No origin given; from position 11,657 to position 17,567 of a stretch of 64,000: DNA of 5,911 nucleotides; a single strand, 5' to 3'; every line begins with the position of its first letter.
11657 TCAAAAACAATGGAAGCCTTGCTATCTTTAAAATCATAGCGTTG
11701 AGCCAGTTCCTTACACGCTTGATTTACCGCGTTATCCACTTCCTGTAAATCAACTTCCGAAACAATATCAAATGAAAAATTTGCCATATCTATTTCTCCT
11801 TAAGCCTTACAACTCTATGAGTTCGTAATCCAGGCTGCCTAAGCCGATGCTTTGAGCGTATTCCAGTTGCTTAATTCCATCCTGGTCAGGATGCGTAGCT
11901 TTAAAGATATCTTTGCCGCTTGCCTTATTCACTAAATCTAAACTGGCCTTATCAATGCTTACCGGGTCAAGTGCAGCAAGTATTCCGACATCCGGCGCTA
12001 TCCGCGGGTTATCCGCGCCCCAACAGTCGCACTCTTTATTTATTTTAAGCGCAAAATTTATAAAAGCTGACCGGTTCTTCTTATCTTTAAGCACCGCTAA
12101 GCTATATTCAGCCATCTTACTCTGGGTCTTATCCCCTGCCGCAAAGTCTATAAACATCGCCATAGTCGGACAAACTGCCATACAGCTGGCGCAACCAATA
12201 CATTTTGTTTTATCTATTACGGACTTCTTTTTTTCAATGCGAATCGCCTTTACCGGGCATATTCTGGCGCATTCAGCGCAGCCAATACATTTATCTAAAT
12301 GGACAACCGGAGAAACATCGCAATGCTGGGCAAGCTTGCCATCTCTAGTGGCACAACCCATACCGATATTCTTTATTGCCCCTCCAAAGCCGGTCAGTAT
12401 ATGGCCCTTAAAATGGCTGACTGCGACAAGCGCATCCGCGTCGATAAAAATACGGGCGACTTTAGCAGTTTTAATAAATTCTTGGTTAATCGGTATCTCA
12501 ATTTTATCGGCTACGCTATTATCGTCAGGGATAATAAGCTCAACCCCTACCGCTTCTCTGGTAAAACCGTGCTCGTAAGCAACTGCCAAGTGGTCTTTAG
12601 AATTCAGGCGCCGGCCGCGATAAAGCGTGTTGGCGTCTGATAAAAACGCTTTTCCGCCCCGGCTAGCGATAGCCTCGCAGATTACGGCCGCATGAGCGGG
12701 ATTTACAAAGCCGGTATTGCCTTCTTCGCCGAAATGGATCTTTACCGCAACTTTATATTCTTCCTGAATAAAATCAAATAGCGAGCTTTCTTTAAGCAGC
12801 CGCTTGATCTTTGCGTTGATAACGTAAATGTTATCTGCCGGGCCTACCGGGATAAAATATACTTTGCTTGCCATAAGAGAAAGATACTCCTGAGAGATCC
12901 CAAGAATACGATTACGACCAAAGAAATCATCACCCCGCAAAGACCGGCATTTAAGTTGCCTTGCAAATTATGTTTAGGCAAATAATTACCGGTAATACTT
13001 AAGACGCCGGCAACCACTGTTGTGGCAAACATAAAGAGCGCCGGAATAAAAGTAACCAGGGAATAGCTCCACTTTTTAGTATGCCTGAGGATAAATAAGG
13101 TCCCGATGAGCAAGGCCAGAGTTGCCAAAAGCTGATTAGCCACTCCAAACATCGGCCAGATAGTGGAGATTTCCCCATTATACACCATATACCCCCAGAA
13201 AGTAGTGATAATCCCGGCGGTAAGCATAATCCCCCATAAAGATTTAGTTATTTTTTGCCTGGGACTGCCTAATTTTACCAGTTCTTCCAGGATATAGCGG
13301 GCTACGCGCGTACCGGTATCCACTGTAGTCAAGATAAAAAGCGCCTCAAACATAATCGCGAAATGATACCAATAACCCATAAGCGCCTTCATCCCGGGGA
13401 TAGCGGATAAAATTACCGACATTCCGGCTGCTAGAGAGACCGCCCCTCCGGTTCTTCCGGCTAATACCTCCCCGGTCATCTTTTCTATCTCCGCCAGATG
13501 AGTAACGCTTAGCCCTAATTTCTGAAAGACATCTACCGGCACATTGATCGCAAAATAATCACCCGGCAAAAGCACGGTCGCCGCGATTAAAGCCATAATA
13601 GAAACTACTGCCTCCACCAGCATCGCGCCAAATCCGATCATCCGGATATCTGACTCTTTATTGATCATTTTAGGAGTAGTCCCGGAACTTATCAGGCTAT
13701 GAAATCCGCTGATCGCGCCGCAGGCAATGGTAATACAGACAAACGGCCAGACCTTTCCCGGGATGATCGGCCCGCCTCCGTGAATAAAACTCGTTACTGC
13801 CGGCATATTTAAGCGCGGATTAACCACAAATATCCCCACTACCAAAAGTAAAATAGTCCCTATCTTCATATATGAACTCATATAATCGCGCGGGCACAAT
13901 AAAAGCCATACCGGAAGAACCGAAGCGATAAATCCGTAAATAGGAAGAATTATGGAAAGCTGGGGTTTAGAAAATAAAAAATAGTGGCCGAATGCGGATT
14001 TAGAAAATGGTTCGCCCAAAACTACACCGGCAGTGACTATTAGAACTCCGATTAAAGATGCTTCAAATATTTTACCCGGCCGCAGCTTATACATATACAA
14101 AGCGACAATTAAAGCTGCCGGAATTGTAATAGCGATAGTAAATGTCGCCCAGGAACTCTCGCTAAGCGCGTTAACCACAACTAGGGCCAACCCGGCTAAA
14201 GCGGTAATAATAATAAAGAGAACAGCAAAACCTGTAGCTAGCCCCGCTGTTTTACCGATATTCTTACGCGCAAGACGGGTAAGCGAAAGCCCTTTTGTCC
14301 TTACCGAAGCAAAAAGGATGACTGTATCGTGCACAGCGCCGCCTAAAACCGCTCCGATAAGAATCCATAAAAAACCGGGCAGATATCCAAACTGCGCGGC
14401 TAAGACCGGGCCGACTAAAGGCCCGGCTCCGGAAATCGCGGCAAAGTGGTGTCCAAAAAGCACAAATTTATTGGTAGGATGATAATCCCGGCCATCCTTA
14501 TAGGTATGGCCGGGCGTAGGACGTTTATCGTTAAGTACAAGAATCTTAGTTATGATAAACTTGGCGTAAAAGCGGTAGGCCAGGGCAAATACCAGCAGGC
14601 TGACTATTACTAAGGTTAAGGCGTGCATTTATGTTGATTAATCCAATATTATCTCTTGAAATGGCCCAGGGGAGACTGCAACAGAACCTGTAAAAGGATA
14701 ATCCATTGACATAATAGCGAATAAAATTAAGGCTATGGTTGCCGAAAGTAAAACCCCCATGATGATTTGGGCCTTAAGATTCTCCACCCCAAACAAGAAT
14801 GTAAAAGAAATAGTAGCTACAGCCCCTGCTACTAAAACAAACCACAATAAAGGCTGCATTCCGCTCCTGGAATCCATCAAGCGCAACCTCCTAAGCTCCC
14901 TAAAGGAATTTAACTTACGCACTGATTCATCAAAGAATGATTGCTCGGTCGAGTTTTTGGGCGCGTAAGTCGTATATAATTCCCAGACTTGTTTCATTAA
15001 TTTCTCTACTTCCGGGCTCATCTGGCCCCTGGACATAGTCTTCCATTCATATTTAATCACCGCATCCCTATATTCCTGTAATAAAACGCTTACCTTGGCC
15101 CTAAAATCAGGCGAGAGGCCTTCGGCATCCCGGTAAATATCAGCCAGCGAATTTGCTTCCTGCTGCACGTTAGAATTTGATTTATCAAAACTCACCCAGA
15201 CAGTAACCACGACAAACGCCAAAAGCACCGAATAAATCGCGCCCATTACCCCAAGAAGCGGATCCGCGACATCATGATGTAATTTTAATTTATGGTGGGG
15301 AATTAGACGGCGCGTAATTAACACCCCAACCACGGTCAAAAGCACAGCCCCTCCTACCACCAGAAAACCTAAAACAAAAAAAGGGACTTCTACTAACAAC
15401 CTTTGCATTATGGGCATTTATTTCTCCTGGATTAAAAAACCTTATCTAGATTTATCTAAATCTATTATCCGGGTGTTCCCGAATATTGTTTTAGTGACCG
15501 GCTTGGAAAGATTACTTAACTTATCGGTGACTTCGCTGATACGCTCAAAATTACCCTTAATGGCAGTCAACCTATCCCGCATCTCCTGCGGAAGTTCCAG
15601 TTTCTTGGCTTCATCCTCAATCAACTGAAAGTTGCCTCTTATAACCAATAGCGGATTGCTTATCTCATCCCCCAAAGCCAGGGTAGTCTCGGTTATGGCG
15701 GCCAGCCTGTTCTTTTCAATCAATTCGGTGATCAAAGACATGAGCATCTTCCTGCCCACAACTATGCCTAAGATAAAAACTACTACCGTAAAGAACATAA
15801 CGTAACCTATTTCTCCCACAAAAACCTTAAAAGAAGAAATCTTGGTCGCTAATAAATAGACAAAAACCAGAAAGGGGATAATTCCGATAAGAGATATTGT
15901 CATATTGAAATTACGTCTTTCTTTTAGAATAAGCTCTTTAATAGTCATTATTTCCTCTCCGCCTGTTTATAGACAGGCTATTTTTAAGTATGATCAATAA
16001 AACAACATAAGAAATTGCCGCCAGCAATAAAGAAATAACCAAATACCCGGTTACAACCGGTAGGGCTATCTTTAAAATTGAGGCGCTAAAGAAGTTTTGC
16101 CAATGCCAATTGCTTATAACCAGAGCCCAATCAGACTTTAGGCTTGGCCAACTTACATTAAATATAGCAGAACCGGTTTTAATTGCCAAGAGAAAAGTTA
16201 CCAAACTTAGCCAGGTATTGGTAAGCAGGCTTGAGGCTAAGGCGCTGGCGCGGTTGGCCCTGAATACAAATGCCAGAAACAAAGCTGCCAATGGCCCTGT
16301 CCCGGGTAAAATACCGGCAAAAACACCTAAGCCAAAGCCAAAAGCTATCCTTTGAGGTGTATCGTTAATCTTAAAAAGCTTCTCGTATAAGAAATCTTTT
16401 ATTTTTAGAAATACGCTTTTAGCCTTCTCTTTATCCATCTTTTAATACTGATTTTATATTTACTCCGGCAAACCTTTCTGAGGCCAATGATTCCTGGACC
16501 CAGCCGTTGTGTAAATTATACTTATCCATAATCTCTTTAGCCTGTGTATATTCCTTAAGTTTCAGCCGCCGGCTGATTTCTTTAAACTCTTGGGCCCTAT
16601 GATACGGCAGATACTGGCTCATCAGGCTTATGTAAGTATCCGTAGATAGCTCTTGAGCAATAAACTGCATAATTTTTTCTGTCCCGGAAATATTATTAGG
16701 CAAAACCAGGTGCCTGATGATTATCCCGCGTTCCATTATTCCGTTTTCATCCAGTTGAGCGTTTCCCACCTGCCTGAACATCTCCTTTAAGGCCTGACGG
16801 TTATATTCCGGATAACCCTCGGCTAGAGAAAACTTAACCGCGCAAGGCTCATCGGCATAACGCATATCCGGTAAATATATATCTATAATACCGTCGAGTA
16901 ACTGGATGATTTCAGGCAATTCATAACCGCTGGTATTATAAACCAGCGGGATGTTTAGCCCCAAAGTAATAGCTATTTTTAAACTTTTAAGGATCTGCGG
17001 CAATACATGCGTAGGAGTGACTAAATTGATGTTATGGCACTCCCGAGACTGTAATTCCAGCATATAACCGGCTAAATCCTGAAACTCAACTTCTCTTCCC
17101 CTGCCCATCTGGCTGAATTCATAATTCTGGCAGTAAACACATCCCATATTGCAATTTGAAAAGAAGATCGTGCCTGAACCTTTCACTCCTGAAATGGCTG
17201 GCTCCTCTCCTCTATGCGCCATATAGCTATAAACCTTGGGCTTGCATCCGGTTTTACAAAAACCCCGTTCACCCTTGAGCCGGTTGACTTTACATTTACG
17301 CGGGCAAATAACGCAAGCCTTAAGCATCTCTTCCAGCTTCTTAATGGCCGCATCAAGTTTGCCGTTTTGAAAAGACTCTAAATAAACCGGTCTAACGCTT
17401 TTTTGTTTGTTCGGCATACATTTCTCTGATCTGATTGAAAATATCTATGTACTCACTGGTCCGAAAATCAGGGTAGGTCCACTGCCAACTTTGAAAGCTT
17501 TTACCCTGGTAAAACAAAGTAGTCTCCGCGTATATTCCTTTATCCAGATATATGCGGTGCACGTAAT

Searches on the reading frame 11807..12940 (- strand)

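Call 57: search_protein_families(library=pfam, proteins=[window:11807-12940:-], max_evalue=0.00001)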
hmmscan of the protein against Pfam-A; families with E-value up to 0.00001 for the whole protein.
window:11807-12940:- (377 aa): 10 families
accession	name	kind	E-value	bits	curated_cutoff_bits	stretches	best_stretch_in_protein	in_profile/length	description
PF04015.17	DUF362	-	1.9e-38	133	24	1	64-335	1-200/200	Domain of unknown function (DUF362)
PF00037.32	Fer4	-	6.3e-14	51.6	21.1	2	211-234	1-24/24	4Fe-4S binding domain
PF13237.11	Fer4_10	-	1.1e-12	48.2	25.5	1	212-258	3-53/53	4Fe-4S dicluster domain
PF12837.12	Fer4_6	-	5e-11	42.4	25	0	241-261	3-23/24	4Fe-4S binding domain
PF14697.11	Fer4_21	-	3.2e-10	40.4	35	1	213-260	3-54/59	4Fe-4S dicluster domain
PF12838.12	Fer4_7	-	1.6e-09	38.5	27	1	217-260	1-51/52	4Fe-4S dicluster domain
PF12797.12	Fer4_2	-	5.3e-09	35.9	24.5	0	241-259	4-22/22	4Fe-4S binding domain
PF13187.11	Fer4_9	-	5.9e-07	29.9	27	1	217-261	1-51/52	4Fe-4S dicluster domain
PF13484.11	Fer4_16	-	1.7e-06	29.2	30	0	217-248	1-30/66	4Fe-4S double cluster binding domain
PF13183.11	Fer4_8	-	5.6e-06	27.2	27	0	245-277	3-35/68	4Fe-4S dicluster domain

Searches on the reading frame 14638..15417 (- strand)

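Call 57: search_protein_families(library=pfam, proteins=[window:14638-15417:-], max_evalue=0.00001)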
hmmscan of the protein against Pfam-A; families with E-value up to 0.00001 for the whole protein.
window:14638-15417:- (259 aa): 1 family
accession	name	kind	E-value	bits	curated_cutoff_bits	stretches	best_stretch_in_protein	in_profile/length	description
PF14023.12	Bestrophin-like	-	4.7e-65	219.8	32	1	23-253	2-232/232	Bestrophin-like domain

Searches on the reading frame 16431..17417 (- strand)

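Call 57: search_protein_families(library=pfam, proteins=[window:16431-17417:-], max_evalue=0.00001)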
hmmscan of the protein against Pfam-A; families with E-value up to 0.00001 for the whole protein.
window:16431-17417:- (328 aa): 1 family
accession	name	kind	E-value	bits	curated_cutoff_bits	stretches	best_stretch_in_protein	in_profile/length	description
PF04055.27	Radical_SAM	-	9.3e-10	39.4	29.5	1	84-181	2-105/166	Radical SAM superfamily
